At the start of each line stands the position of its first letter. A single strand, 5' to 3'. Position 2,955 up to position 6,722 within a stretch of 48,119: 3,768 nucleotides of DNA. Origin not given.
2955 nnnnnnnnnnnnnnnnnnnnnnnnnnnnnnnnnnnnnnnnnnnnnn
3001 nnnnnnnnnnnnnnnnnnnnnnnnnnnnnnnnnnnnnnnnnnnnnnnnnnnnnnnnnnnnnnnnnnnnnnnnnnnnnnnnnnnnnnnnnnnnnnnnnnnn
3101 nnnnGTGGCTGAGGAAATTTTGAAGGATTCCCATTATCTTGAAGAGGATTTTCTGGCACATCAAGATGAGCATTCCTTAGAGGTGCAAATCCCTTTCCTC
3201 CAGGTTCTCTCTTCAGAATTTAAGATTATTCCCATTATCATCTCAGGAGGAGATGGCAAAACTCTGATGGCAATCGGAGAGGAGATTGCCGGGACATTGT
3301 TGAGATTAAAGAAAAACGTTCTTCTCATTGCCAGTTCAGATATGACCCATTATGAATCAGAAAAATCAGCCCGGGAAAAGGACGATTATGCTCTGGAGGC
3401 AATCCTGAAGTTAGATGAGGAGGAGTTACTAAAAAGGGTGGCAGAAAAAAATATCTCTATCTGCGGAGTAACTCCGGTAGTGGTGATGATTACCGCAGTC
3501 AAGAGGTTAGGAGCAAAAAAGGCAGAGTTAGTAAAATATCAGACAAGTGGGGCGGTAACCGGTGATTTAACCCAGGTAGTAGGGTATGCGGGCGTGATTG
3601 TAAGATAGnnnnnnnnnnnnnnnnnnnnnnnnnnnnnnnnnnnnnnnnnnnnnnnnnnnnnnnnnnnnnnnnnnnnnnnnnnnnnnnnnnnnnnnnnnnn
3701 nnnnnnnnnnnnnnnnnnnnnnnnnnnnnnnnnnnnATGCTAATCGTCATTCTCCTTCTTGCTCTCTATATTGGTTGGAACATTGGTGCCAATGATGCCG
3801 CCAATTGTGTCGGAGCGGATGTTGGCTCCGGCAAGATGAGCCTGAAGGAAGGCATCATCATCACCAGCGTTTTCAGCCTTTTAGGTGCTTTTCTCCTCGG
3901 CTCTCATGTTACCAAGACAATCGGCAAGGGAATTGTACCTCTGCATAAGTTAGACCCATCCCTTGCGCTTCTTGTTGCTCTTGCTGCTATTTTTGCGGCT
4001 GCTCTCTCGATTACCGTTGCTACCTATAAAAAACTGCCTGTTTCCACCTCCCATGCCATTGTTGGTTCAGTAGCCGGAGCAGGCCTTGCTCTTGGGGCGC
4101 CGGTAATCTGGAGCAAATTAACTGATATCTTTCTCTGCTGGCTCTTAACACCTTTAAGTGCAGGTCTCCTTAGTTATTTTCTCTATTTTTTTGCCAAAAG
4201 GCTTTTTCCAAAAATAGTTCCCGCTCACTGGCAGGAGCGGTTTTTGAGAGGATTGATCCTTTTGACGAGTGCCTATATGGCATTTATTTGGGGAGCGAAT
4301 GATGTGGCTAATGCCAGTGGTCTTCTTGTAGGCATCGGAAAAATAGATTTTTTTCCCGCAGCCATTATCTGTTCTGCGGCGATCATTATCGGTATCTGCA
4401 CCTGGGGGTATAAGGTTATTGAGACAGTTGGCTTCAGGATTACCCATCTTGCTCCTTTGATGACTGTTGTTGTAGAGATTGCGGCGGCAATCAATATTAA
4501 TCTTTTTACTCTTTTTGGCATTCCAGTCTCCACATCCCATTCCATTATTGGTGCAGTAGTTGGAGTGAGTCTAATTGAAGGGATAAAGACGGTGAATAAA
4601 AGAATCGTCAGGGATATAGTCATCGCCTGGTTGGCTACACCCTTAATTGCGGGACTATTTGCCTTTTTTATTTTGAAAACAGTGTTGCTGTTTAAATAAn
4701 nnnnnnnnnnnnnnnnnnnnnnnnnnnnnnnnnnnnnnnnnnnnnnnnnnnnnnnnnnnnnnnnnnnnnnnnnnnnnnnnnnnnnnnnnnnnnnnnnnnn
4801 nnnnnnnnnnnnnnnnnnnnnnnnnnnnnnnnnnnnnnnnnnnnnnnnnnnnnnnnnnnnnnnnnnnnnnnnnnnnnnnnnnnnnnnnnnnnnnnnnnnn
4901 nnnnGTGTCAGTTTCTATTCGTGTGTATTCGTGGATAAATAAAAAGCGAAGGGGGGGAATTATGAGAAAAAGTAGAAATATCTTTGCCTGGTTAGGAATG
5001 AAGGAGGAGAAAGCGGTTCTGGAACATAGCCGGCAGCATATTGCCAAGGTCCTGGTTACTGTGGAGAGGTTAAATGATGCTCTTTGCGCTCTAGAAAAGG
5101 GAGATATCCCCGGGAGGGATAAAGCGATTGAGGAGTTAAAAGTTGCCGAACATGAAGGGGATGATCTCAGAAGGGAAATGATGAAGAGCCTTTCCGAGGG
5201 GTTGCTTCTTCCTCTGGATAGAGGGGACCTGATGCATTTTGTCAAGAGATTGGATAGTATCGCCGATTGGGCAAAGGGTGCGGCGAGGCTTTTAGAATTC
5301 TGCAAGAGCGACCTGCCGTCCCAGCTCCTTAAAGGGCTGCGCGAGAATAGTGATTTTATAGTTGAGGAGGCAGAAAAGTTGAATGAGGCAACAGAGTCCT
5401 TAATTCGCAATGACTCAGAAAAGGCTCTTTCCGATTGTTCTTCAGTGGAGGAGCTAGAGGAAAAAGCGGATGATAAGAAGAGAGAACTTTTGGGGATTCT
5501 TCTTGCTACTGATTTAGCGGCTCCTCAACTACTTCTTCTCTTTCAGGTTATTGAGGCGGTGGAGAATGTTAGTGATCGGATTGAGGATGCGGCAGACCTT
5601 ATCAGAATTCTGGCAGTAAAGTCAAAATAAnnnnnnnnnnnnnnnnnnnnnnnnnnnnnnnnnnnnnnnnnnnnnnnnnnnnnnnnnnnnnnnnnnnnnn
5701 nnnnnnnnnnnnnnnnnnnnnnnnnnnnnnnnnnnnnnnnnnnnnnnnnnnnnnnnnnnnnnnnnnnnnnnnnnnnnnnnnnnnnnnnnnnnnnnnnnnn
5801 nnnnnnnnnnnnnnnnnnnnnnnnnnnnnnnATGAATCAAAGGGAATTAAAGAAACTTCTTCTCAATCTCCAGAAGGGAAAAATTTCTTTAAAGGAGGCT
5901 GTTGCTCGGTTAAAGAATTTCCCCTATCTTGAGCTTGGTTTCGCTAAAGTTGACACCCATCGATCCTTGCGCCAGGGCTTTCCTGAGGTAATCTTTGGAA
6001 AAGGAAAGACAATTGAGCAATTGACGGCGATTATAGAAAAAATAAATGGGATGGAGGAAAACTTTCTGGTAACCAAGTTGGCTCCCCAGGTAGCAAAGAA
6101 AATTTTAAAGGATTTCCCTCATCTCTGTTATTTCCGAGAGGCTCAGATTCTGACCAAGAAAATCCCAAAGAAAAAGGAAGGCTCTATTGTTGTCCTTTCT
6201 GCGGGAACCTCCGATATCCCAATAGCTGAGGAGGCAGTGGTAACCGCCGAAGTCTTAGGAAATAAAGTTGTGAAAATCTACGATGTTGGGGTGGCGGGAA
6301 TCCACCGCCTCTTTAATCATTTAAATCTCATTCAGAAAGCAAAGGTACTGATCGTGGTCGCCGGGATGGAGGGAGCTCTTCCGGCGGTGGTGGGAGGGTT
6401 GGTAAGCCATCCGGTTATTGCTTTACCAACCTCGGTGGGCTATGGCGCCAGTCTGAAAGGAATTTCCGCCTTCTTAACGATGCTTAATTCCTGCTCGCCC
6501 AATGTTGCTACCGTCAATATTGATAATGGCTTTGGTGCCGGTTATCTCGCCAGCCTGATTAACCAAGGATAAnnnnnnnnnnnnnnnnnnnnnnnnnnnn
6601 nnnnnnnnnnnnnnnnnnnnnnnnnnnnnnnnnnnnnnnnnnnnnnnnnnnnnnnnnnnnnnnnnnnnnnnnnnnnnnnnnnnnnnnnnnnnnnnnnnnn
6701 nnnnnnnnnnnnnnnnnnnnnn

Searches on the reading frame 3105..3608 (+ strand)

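Call 42: search_protein_families(library=pfam, proteins=[window:3105-3608:+], max_evalue=0.01)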
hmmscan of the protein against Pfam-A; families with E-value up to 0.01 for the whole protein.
window:3105-3608:+ (167 aa): 2 families
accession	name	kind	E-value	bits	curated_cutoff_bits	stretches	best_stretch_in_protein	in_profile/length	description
PF01875.22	Memo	-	2.4e-44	152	27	1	2-164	101-268/269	Memo-like protein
PF02900.23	LigB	-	0.005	16.4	26.3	1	38-150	131-263/269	Catalytic LigB subunit of aromatic ring-opening dioxygenase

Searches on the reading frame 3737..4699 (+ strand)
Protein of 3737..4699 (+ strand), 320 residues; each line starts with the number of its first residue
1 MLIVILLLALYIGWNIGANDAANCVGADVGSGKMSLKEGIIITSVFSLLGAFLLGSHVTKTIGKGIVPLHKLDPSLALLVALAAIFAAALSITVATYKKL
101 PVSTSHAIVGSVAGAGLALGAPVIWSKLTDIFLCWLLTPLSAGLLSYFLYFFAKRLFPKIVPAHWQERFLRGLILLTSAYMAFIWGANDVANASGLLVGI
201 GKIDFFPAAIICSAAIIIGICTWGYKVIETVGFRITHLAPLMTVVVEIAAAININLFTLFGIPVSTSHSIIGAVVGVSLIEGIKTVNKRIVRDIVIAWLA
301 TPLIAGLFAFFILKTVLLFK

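Call 42: search_protein_families(library=pfam, proteins=[window:3737-4699:+], max_evalue=0.01)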
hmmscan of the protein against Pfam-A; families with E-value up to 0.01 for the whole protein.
window:3737-4699:+ (320 aa): 1 family
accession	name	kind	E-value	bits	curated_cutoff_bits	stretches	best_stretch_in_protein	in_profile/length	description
PF01384.25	PHO4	-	7.5e-75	252.5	33.7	1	16-309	1-350/350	Phosphate transporter family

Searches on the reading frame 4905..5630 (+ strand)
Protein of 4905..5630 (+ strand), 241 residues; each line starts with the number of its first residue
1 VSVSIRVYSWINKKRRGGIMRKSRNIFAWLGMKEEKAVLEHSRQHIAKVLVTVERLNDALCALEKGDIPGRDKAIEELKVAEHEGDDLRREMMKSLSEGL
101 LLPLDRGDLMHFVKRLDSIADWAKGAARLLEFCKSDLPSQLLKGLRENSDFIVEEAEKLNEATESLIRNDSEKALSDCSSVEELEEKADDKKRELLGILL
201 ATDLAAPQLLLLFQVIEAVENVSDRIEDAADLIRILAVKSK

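Call 42: search_protein_families(library=pfam, proteins=[window:4905-5630:+], max_evalue=0.01)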
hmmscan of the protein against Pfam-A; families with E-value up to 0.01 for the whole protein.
window:4905-5630:+ (241 aa): 2 families
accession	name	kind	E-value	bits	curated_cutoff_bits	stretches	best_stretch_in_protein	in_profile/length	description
PF01865.21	PhoU_div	-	1.2e-33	116.7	24.4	1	36-238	7-213/214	Protein of unknown function DUF47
PF01895.24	PhoU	-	0.00056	20.7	23.5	0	53-127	9-86/89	PhoU domain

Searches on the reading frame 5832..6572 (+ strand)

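Call 42: search_protein_families(library=pfam, proteins=[window:5832-6572:+], max_evalue=0.01)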
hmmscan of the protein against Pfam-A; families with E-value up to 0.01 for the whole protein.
window:5832-6572:+ (246 aa): 1 family
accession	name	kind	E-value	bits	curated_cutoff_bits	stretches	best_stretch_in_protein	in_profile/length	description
PF00731.26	AIRC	-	1.1e-13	51.4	30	1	119-243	2-126/148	AIR carboxylase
